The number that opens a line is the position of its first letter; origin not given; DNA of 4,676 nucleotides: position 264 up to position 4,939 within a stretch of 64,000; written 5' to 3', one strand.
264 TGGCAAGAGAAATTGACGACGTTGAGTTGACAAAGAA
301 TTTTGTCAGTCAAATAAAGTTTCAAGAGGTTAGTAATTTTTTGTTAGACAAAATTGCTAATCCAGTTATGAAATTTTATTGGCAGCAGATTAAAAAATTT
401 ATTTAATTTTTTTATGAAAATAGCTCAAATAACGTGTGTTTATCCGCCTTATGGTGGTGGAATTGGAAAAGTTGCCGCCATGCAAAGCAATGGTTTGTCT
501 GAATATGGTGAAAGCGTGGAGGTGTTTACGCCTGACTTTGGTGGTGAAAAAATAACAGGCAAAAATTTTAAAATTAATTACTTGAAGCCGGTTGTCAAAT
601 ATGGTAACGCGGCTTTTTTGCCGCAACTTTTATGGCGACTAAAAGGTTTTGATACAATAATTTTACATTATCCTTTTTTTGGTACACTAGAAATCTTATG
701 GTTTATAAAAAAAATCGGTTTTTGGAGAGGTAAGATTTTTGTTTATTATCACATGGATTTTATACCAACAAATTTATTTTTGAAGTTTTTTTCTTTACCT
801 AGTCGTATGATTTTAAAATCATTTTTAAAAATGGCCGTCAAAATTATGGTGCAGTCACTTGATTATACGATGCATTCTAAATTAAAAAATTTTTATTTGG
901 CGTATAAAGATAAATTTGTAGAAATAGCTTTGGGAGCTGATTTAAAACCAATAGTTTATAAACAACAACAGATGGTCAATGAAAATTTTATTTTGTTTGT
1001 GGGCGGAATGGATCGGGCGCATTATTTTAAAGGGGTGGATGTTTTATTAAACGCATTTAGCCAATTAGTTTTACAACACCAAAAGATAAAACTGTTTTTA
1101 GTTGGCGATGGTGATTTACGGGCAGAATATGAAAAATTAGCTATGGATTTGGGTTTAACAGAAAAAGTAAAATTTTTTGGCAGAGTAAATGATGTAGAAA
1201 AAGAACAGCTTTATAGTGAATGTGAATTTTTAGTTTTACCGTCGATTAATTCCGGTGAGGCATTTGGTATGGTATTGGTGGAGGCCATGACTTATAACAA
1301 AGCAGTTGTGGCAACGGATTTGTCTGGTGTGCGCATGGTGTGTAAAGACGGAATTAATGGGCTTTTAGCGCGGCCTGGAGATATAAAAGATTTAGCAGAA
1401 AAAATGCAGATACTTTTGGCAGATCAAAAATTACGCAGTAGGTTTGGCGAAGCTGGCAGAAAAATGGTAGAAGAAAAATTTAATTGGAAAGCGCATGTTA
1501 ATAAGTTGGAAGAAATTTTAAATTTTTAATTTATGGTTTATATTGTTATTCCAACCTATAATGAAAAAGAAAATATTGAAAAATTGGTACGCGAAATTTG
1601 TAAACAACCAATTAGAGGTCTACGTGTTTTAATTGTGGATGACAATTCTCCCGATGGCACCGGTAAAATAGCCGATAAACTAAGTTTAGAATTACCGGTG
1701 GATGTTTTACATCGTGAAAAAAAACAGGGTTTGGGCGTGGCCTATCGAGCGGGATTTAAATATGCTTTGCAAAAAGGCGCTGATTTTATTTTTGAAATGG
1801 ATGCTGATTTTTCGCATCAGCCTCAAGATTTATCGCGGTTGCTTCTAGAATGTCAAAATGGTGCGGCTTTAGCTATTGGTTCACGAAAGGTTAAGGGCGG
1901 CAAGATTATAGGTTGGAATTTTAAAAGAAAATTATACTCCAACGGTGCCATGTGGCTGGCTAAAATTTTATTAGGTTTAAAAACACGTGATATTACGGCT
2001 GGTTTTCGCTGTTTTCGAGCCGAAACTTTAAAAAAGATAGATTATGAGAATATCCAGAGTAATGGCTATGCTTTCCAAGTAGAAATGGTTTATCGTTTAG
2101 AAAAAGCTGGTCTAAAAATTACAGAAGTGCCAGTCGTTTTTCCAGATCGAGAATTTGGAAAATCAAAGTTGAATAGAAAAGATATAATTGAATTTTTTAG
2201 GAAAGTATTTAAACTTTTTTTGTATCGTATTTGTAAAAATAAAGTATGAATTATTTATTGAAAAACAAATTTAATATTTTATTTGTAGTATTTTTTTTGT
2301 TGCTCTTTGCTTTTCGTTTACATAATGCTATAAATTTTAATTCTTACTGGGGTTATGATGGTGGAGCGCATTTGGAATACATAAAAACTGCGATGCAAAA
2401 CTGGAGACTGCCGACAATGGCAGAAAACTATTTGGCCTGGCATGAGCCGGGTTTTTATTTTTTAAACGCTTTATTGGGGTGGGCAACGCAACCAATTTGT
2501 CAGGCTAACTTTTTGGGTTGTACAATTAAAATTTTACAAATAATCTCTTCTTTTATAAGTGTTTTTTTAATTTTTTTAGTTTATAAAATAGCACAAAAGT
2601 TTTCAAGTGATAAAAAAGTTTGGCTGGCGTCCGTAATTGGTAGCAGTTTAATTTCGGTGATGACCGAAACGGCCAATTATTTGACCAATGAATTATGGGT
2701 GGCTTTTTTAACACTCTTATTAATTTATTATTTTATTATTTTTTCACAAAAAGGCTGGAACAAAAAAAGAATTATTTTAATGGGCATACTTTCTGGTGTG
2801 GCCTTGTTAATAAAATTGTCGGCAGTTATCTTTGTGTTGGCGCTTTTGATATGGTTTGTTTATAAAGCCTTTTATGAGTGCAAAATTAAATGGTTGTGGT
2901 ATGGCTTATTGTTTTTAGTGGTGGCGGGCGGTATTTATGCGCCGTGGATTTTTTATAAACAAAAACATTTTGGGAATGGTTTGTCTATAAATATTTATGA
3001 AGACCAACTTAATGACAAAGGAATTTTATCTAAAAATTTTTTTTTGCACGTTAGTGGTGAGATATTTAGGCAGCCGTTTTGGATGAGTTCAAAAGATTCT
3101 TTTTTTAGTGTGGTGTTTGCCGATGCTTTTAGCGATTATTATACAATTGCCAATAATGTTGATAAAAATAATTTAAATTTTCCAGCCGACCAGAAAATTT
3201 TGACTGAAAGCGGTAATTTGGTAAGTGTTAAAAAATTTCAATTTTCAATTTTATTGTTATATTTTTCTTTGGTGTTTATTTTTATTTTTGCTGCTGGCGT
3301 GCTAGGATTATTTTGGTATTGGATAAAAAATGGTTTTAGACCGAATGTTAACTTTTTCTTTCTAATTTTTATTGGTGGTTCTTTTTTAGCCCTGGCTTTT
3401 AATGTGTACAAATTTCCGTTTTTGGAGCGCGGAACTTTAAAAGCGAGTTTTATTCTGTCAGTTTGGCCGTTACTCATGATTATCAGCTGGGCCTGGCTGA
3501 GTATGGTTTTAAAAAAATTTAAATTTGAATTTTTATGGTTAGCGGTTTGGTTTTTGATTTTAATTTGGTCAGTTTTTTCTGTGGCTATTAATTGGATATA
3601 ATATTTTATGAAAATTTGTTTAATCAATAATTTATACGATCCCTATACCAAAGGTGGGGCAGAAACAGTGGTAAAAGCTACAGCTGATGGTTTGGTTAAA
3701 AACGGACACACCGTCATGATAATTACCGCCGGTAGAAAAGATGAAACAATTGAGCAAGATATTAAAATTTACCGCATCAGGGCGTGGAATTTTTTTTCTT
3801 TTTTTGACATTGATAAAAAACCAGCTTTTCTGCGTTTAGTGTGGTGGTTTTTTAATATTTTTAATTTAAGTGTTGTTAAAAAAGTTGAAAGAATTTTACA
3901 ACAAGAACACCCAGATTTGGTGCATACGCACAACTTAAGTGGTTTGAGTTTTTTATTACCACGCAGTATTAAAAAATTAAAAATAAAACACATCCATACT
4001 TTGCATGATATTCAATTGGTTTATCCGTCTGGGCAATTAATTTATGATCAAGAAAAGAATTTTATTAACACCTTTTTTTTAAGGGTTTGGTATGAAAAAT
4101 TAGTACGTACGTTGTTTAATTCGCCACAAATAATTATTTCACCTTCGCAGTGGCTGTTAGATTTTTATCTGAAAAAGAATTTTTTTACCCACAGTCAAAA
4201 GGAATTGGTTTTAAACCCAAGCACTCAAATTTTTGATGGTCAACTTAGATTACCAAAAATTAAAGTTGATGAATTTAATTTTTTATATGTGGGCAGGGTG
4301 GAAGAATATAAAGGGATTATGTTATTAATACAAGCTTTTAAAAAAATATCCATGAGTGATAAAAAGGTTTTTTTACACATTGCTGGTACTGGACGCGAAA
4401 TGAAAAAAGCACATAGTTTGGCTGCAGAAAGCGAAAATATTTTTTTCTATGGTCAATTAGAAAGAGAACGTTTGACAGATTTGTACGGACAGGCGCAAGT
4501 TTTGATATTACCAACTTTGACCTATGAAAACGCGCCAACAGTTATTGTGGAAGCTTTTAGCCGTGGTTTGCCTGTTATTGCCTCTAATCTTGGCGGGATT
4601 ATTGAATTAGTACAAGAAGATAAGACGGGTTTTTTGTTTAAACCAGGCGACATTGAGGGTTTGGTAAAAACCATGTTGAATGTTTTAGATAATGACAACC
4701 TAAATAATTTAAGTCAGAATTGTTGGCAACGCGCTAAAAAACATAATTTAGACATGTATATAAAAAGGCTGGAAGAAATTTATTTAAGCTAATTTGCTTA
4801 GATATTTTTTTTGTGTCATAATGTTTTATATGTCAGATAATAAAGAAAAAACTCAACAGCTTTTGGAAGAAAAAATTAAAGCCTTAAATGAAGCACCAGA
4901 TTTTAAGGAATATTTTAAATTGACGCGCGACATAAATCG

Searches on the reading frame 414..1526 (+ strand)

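Call 41: search_protein_families(library=pfam, proteins=[window:414-1526:+], max_evalue=0.0001)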
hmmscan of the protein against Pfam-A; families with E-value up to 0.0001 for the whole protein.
window:414-1526:+ (371 aa): 4 families
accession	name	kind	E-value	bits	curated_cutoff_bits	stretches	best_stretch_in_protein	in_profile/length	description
PF00534.26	Glycos_transf_1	-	4.4e-42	144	26.4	1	188-351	13-172/172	Glycosyl transferases group 1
PF13692.12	Glyco_trans_1_4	-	1.5e-34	119.7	27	1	192-337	3-142/142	Glycosyl transferases group 1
PF13524.12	Glyco_trans_1_2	-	8.7e-07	29.4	25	1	224-366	14-143/144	Glycosyl transferase-like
PF13439.12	Glyco_transf_4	-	4.7e-06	27.2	28.5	1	15-146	2-139/170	Glycosyltransferase Family 4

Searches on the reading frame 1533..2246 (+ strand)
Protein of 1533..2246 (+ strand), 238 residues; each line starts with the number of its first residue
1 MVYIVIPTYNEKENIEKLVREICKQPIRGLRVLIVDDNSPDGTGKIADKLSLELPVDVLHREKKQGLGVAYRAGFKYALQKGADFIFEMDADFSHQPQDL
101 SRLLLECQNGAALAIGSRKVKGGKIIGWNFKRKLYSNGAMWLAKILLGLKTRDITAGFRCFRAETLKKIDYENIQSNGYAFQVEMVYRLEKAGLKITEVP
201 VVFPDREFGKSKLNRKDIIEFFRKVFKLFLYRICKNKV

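Call 41: search_protein_families(library=pfam, proteins=[window:1533-2246:+], max_evalue=0.0001)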
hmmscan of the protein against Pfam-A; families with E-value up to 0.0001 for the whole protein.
window:1533-2246:+ (238 aa): 2 families
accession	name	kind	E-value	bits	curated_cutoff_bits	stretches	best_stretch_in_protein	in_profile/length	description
PF00535.33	Glycos_transf_2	-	3e-30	105.8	23.3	1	4-169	2-167/168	Glycosyl transferase family 2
PF13641.12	Glyco_tranf_2_3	-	8.4e-07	29.7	27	1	2-211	3-216/230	Glycosyltransferase like family 2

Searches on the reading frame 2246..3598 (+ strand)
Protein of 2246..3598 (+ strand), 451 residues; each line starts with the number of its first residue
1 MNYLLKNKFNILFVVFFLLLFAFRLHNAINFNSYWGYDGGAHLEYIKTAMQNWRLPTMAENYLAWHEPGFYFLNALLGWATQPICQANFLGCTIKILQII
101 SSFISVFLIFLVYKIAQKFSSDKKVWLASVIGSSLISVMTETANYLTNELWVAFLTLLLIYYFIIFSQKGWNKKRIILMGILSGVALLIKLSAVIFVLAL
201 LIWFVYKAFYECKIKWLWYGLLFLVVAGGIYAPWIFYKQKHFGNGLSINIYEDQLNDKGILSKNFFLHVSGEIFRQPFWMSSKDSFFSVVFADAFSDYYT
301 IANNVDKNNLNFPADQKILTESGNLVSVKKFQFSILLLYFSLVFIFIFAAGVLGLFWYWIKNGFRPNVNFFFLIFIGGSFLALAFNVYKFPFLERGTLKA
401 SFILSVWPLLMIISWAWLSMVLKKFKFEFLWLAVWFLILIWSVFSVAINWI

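Call 41: search_protein_families(library=pfam, proteins=[window:2246-3598:+], max_evalue=0.0001)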
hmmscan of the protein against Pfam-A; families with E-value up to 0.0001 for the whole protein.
window:2246-3598:+ (451 aa): 1 family
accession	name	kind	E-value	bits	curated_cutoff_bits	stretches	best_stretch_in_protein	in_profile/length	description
PF13231.12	PMT_2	-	1.5e-06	28.9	26.1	1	99-227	26-154/160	Dolichyl-phosphate-mannose-protein mannosyltransferase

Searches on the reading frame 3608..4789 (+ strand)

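Call 41: search_protein_families(library=pfam, proteins=[window:3608-4789:+], max_evalue=0.0001)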
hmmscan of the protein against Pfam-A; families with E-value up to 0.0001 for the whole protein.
window:3608-4789:+ (394 aa): 6 families
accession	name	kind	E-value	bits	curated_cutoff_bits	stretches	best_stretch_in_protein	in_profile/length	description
PF00534.26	Glycos_transf_1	-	1.3e-35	122.9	26.4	1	218-378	11-171/172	Glycosyl transferases group 1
PF13692.12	Glyco_trans_1_4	-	6.6e-30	104.7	27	1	224-362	3-142/142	Glycosyl transferases group 1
PF13439.12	Glyco_transf_4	-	2.9e-21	76.7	28.5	1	16-189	2-150/170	Glycosyltransferase Family 4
PF13579.12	Glyco_trans_4_4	-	7.3e-11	43.1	29.7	1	16-188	1-143/158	Glycosyl transferase 4-like domain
PF20706.3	GT4-conflict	-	2.8e-08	33.6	26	1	197-355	172-335/385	Family 4 Glycosyltransferase in conflict systems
PF13477.12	Glyco_trans_4_2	-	4.8e-05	24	23.4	0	18-133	9-107/139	Glycosyl transferase 4-like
